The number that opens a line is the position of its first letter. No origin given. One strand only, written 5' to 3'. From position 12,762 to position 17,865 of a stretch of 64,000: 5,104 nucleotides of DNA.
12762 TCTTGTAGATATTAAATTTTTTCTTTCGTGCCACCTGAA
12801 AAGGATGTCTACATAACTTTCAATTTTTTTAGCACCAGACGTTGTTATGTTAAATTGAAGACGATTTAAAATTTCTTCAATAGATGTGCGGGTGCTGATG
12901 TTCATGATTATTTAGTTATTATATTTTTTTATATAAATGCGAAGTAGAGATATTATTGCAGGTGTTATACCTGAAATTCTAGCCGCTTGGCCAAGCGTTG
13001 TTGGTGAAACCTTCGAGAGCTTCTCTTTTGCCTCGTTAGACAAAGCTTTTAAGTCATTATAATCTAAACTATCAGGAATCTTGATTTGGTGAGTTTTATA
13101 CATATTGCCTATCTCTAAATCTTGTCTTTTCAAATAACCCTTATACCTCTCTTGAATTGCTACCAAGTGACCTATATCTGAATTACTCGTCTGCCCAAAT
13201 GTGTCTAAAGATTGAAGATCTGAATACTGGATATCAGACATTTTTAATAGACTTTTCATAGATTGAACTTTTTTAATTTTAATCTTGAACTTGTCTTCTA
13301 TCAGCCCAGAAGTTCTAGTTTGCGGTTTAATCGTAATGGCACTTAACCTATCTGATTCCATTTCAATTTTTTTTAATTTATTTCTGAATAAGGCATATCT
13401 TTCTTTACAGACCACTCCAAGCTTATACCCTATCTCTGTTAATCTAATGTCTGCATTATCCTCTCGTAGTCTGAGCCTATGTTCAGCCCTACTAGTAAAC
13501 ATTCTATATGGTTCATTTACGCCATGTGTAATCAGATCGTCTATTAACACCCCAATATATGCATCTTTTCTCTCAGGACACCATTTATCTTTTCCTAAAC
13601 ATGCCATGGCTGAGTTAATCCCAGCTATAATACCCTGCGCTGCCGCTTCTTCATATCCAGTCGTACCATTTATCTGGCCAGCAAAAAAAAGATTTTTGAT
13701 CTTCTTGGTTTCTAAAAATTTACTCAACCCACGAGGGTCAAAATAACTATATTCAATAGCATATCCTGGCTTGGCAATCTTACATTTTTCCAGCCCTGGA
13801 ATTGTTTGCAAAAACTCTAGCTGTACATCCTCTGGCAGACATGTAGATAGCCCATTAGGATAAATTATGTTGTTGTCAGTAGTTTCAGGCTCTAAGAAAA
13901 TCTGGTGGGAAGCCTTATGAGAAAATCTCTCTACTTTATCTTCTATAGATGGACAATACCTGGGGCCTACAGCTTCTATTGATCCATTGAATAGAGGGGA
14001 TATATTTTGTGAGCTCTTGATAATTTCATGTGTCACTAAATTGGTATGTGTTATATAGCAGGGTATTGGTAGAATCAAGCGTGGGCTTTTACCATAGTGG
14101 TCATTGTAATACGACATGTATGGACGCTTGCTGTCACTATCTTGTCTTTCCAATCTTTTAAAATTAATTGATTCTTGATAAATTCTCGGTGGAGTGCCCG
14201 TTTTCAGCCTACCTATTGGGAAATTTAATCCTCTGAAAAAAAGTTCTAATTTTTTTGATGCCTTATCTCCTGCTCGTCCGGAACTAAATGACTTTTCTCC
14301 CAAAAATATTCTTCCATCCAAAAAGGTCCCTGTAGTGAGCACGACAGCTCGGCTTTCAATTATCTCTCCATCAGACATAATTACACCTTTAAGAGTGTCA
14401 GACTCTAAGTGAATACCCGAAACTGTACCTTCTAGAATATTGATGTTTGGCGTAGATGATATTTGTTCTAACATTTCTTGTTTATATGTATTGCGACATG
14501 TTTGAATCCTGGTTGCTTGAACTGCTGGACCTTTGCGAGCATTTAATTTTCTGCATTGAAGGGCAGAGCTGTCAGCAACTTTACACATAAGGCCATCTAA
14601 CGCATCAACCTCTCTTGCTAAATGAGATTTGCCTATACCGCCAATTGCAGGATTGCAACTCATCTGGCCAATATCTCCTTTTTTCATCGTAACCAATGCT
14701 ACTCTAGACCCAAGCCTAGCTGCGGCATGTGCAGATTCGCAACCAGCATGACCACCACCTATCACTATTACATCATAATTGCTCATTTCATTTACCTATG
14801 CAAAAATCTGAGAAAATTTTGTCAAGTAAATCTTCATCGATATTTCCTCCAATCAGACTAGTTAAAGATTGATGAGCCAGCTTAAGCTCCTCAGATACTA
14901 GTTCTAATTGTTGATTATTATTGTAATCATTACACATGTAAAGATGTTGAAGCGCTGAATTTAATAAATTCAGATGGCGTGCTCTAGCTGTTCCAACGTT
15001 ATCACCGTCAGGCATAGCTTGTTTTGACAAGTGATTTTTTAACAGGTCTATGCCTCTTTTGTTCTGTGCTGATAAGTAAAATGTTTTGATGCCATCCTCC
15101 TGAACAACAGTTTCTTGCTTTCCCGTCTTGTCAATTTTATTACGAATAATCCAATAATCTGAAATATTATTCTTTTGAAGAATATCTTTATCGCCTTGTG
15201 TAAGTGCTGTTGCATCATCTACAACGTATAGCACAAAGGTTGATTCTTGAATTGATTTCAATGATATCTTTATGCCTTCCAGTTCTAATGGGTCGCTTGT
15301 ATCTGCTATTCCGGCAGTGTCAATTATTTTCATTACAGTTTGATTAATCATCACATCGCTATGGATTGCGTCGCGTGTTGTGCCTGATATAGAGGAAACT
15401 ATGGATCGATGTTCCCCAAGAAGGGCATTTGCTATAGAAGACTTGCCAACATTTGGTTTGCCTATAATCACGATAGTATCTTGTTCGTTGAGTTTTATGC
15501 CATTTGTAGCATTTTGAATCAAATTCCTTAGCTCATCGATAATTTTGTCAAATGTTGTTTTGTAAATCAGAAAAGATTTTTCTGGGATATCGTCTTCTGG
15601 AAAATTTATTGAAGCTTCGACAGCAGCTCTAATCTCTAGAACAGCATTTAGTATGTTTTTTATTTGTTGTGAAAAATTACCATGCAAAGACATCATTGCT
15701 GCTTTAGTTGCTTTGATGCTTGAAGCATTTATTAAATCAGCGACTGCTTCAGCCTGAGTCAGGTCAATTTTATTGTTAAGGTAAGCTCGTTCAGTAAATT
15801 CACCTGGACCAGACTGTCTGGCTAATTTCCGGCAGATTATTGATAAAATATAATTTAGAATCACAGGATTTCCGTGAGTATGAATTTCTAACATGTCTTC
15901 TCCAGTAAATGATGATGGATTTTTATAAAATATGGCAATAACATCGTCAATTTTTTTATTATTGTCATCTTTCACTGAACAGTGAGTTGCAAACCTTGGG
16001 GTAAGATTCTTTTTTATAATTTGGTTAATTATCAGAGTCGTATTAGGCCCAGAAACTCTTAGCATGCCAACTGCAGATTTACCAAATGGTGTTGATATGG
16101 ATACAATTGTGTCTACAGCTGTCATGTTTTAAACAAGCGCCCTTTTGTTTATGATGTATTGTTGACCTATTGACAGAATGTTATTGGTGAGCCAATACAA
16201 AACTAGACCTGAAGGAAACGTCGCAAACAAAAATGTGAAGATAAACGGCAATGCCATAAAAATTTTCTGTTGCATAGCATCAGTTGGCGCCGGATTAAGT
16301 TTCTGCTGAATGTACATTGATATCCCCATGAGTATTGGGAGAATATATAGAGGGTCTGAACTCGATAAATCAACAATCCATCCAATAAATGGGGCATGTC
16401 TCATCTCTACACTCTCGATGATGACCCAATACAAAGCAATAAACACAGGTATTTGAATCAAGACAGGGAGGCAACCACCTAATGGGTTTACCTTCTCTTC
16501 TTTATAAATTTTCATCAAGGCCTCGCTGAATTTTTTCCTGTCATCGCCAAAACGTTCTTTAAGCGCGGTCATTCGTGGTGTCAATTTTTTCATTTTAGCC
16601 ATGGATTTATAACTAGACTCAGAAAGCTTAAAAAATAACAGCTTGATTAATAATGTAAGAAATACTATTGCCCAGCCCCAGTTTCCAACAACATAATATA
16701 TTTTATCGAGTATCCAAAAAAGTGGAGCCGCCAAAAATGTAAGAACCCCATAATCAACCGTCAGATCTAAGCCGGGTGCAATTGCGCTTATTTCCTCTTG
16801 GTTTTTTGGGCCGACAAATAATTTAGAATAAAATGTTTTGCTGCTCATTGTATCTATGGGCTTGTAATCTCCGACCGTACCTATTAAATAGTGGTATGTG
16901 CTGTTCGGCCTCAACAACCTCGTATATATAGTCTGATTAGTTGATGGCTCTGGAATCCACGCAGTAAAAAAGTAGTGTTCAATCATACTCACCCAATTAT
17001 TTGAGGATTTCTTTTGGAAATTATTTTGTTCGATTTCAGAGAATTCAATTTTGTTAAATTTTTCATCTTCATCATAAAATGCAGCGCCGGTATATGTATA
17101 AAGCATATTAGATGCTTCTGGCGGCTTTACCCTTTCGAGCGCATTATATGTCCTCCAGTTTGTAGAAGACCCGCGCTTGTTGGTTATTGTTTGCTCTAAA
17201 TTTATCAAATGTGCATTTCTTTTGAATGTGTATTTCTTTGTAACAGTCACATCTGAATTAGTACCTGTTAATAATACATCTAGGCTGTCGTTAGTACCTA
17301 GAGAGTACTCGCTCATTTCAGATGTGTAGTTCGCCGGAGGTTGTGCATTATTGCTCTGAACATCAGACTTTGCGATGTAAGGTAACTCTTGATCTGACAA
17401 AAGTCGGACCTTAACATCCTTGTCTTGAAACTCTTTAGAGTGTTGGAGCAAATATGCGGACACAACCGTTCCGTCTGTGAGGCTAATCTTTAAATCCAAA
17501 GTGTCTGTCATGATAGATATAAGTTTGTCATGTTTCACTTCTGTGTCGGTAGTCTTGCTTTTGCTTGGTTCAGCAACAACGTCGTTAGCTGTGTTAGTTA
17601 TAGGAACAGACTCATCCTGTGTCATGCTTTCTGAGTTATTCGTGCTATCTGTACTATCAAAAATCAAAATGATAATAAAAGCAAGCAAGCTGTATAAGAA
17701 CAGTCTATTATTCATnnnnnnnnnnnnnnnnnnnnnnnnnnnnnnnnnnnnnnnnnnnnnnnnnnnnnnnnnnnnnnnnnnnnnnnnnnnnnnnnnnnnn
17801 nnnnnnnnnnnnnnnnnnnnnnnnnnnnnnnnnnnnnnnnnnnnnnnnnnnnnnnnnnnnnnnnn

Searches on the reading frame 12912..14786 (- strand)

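Call 6: search_protein_families(library=ncbifam, proteins=[window:12912-14786:-])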
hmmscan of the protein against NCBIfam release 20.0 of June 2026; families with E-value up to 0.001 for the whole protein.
window:12912-14786:- (624 aa): 24 families
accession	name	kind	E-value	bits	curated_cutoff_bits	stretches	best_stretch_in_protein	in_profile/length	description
TIGR00136.1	mnmG_gidA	equivalog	6.7e-241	800.9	524.85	1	4-622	1-615/616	tRNA uridine-5-carboxymethylaminomethyl(34) synthesis enzyme MnmG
NF003739.0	PRK05335.1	equivalog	2e-25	89.5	262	2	307-418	275-386/441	methylenetetrahydrofolate--tRNA-(uracil(54)-C(5))-methyltransferase (FADH(2)-oxidizing) TrmFO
TIGR00137.1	gid_trmFO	equivalog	1.8e-19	69.8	428.65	2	312-416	277-381/433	FADH(2)-oxidizing methylenetetrahydrofolate--tRNA-(uracil(54)-C(5))-methyltransferase TrmFO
NF004991.0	PRK06370.1-3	subfamily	8e-07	28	620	1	3-75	35-109/509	FAD-containing oxidoreductase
TIGR03140.1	AhpF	equivalog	2.5e-06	26.3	502.9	1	2-37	211-246/515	alkyl hydroperoxide reductase subunit F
TIGR02032.1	GG-red-SF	subfamily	8.5e-06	25.7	158.8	1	4-54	1-50/297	geranylgeranyl reductase family protein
NF041080.1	DGGGPL_reductase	equivalog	1e-05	24.7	580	1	3-138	1-134/447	digeranylgeranylglycerophospholipid reductase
NF003585.0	PRK05249.1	equivalog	1.8e-05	23.6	465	1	2-109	5-113/464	Si-specific NAD(P)(+) transhydrogenase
NF006130.0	PRK08274.1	equivalog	2.1e-05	23.5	369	1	2-32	4-34/467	FAD-dependent tricarballylate dehydrogenase TcuA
TIGR01350.1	lipoamide_DH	equivalog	2.4e-05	23.2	408.8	1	3-92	1-91/461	dihydrolipoyl dehydrogenase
TIGR00551.1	nadB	equivalog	2.5e-05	23.2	452.75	0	102-155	131-188/489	L-aspartate oxidase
NF041160.1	DGGPL_Thplmales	equivalog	5.6e-05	22.2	780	1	1-56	1-53/396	digeranylgeranylglycerophospholipid reductase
NF004776.0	PRK06116.1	equivalog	6.7e-05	22.1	480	1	2-36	3-37/450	glutathione-disulfide reductase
NF004943.0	PRK06292.2-1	equivalog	7e-05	21.8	432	1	1-153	1-140/456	dihydrolipoyl dehydrogenase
NF003722.0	PRK05329.1-5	equivalog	8.1e-05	22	349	1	4-43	5-44/428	glycerol-3-phosphate dehydrogenase subunit GlpB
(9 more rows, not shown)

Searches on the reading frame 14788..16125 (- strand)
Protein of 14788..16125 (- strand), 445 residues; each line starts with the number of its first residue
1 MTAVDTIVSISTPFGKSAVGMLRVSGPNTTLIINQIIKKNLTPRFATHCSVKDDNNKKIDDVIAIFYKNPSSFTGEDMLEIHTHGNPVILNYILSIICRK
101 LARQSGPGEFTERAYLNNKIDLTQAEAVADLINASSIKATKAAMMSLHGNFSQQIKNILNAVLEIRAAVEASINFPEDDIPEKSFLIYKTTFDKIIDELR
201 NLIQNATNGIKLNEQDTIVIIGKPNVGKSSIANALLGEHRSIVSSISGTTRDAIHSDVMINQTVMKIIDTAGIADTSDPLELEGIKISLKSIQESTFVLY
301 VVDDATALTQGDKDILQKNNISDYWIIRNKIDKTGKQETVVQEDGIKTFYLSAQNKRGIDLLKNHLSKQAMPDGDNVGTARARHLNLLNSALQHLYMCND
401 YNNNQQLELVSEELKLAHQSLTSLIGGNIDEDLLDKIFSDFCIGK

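Call 6: search_protein_families(library=ncbifam, proteins=[window:14788-16125:-])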
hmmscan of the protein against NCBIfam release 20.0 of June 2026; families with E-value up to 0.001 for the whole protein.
window:14788-16125:- (445 aa): 19 families
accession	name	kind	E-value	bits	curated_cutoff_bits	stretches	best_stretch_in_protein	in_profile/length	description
NF003661.0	PRK05291.1-3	equivalog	2.6e-112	376.4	380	1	4-445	3-448/448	tRNA uridine-5-carboxymethylaminomethyl(34) synthesis GTPase MnmE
TIGR00450.1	mnmE_trmE_thdF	equivalog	7.5e-99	331.8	252.6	1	12-445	2-446/446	tRNA uridine-5-carboxymethylaminomethyl(34) synthesis GTPase MnmE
TIGR03594.1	GTPase_EngA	equivalog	9.1e-29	100.7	306.7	1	193-359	150-335/432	ribosome biogenesis GTPase Der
TIGR03918.1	GTP_HydF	equivalog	1.4e-23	83.4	325.55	1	214-371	6-168/392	[FeFe] hydrogenase H-cluster maturation GTPase HydF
NF000908.1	PRK00089.1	equivalog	5.9e-23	81.6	237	1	218-370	6-167/291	GTPase Era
NF002828.0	PRK03003.1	equivalog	3.2e-18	65.6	631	1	193-317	194-318/477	ribosome biogenesis GTPase Der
NF007071.0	PRK09518.1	equivalog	3.7e-17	62.1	953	1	163-341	212-399/706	bifunctional cytidylate kinase/GTPase Der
TIGR00231.1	small_GTP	domain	9.3e-16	58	42.5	1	217-342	5-133/164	GTP-binding protein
TIGR00436.1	era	equivalog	4e-15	55.9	116.25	1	218-348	3-134/270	GTPase Era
TIGR00437.1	feoB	equivalog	3.8e-09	35.8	315.65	1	222-400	1-174/594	ferrous iron transport protein B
TIGR03156.1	GTP_HflX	equivalog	2e-08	33.6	216.75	1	212-369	186-350/351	GTPase HflX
TIGR03598.1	GTPase_YsxC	equivalog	9.9e-08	31.9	124.45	1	211-350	14-158/186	ribosome biogenesis GTP-binding protein YihA/YsxC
TIGR03596.1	GTPase_YlqF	equivalog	1.4e-07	31.2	208.2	1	191-274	90-174/276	ribosome biogenesis GTPase YlqF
TIGR03597.1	GTPase_YqeH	equivalog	1.4e-07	31.1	297.4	1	182-277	128-219/361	ribosome biogenesis GTPase YqeH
TIGR00991.1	3a0901s02IAP34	subfamily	7.3e-05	22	421.55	1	216-277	39-100/313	GTP-binding protein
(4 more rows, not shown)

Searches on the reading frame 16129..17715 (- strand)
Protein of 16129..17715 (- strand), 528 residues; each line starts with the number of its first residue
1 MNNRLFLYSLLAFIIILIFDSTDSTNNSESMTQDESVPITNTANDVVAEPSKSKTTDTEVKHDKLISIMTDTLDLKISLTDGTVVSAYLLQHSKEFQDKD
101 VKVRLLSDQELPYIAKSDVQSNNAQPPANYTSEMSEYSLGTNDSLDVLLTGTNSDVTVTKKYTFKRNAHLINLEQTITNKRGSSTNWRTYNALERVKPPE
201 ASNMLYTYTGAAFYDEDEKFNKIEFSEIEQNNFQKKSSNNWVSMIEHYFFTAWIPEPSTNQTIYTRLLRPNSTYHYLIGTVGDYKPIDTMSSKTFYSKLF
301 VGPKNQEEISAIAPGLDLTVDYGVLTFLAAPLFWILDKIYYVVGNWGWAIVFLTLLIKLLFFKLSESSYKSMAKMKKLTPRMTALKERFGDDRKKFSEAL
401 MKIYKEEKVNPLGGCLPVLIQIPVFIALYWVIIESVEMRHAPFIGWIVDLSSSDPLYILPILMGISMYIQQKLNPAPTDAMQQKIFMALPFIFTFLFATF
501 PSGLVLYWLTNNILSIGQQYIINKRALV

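Call 6: search_protein_families(library=ncbifam, proteins=[window:16129-17715:-])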
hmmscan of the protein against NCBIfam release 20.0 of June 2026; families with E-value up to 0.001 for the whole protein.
window:16129-17715:- (528 aa): 21 families
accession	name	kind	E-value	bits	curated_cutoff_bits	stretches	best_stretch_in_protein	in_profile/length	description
NF002352.0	PRK01318.1-3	equivalog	4.1e-176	587.4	447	1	27-525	47-551/562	membrane protein insertase YidC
NF002351.0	PRK01318.1-1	equivalog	4.5e-143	477.9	740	1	4-524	5-532/545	membrane protein insertase YidC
NF002353.0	PRK01318.1-4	equivalog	2.1e-115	386.6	365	2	27-458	46-489/596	membrane protein insertase YidC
NF002357.0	PRK01318.2-4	equivalog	1.6e-106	357.2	479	1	2-524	8-514/532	membrane protein insertase YidC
NF002354.0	PRK01318.2-1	equivalog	5e-79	266.2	1094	1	118-524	147-532/548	membrane protein insertase YidC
TIGR03593.1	yidC_nterm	equivalog_domain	7.7e-78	262.6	58.25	1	2-344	1-363/363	membrane protein insertase YidC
TIGR03592.1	yidC_oxa1_cterm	subfamily_domain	3.3e-70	236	84.3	1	345-524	1-191/191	membrane protein insertase YidC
NF002355.0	PRK01318.2-2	equivalog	2.6e-53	181.4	891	1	21-525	49-596/602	membrane protein insertase YidC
NF002356.0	PRK01318.2-3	equivalog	9.3e-44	149.8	460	1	25-524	46-573/627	membrane protein insertase YidC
NF002168.0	PRK01001.1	equivalog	2.7e-42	145.1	670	1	323-525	549-777/795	membrane protein insertase YidC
NF002358.0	PRK01318.2-5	equivalog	2.7e-41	142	605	1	317-523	312-536/545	membrane protein insertase YidC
NF002803.0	PRK02944.1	equivalog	2.3e-38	132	377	1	327-523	39-241/255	YidC family membrane integrase SpoIIIJ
NF002350.0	PRK01315.1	equivalog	2.4e-32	112.4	282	2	345-438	41-134/329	membrane protein insertase YidC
NF002734.0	PRK02654.1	equivalog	5e-29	101.3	324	2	332-431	13-115/384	membrane protein insertase YidC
NF002359.0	PRK01318.2-6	equivalog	2.4e-28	98.8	600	1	24-524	60-579/624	membrane protein insertase YidC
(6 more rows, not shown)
